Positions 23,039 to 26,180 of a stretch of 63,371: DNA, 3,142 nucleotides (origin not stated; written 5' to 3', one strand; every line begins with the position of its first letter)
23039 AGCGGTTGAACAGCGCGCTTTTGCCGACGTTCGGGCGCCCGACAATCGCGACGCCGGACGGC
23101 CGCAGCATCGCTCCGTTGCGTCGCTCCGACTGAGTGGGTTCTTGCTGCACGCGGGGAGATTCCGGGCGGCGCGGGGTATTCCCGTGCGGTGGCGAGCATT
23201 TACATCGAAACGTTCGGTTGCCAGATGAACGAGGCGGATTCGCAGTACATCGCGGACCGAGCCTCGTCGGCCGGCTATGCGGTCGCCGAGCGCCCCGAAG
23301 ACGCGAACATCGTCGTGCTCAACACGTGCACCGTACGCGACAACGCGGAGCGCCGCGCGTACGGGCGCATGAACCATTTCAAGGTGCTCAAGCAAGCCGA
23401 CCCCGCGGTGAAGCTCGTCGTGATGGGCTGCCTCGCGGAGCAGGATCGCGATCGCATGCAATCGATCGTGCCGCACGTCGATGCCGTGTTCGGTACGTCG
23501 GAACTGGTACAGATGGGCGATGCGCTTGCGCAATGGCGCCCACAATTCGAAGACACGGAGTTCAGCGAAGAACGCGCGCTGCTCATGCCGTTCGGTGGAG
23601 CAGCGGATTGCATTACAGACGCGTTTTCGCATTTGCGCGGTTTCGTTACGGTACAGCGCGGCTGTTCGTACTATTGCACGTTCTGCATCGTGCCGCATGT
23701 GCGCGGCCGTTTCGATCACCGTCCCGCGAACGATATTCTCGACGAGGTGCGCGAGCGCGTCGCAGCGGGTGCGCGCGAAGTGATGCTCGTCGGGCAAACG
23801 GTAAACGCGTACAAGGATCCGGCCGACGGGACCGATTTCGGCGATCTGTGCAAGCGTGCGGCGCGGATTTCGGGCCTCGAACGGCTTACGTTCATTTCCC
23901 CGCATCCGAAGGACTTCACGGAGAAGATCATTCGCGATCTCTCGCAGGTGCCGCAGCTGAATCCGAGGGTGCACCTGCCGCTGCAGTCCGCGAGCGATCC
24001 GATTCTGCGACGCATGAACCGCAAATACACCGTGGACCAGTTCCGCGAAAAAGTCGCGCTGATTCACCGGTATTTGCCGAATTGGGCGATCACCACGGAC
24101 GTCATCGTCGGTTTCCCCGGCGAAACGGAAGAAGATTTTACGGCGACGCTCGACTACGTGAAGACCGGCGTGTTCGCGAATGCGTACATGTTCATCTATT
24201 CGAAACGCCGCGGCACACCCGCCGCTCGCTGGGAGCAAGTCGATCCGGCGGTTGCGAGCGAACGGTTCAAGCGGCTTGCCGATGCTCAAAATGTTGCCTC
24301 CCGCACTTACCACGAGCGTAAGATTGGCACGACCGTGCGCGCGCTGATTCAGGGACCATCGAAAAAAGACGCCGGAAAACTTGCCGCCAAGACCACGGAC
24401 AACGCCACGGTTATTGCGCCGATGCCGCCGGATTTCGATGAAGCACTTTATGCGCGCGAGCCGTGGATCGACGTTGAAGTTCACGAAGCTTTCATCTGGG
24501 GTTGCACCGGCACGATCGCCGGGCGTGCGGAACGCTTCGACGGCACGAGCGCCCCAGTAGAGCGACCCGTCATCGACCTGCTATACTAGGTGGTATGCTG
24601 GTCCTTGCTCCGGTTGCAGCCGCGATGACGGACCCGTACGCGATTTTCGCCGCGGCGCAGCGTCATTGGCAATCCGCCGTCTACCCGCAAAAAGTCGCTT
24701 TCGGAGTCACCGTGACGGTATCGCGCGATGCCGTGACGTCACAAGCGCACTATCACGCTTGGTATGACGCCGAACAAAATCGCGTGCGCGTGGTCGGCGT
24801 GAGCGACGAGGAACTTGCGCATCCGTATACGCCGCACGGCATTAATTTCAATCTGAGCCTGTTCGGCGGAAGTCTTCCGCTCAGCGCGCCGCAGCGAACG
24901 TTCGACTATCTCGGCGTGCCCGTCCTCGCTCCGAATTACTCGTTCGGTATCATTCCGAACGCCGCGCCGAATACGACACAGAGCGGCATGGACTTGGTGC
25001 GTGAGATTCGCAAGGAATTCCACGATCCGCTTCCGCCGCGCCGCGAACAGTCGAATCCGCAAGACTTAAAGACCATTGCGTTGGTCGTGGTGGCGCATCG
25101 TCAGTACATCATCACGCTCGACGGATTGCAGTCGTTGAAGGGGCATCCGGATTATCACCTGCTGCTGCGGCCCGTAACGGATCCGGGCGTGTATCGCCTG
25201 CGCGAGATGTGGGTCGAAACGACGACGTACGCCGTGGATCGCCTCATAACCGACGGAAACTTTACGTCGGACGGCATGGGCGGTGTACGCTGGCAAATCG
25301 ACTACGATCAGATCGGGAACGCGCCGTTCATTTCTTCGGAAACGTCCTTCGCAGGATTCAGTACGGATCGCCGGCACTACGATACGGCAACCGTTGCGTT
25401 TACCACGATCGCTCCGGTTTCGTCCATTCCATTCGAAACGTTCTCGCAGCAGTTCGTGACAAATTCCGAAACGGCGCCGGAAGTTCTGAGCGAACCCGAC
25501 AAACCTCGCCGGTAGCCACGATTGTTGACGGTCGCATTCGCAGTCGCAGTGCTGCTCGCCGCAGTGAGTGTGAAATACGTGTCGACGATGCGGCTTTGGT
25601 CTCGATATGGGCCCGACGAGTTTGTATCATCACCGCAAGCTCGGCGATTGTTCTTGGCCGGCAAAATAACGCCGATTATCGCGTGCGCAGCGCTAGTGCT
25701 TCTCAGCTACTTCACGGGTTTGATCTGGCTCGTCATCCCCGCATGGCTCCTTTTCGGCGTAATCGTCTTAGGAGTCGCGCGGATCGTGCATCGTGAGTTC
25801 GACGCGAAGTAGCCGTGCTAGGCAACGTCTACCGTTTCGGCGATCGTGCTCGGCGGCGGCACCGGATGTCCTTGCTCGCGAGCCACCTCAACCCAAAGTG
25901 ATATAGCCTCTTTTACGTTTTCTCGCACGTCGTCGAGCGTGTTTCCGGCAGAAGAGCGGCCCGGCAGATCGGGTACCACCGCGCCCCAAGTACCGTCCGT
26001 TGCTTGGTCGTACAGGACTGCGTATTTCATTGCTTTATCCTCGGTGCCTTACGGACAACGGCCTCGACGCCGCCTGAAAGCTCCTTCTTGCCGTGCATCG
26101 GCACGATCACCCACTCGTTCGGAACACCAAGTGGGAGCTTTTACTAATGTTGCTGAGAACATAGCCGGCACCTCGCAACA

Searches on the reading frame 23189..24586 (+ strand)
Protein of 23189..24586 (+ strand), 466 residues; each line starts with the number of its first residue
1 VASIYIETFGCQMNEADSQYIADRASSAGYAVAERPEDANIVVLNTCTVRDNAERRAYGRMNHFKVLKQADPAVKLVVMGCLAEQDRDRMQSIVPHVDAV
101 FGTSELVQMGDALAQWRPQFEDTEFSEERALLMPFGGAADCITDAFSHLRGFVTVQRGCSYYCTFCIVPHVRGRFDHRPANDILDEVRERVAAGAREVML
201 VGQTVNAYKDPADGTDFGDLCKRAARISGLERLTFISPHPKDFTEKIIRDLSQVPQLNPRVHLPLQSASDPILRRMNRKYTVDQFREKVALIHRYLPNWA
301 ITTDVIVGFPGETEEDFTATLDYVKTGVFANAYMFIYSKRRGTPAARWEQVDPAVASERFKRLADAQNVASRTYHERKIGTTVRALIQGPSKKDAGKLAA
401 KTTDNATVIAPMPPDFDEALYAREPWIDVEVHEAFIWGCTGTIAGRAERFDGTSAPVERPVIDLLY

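Call 60: search_protein_families(library=pfam, proteins=[window:23189-24586:+], max_evalue=0.001)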
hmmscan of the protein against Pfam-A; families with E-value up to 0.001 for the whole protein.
window:23189-24586:+ (466 aa): 2 families
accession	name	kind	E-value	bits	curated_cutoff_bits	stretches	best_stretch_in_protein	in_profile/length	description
PF04055.27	Radical_SAM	-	1.4e-29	103.8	29.5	1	154-323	2-165/166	Radical SAM superfamily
PF00919.26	UPF0004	-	1.1e-28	99.6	27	1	4-102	2-98/98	Uncharacterized protein family UPF0004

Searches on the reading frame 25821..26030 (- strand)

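Call 60: search_protein_families(library=pfam, proteins=[window:25821-26030:-], max_evalue=0.001)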
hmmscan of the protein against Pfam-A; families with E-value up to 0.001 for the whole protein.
window:25821-26030:- (70 aa): 2 families
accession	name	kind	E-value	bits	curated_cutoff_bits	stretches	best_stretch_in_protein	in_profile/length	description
PF15919.11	HicB_lk_antitox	-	9.1e-15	55.3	27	1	3-67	1-65/123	HicB_like antitoxin of bacterial toxin-antitoxin system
PF21748.3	UPF0150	-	4.4e-08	33.4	27.3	1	7-58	12-64/64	UPF0150-like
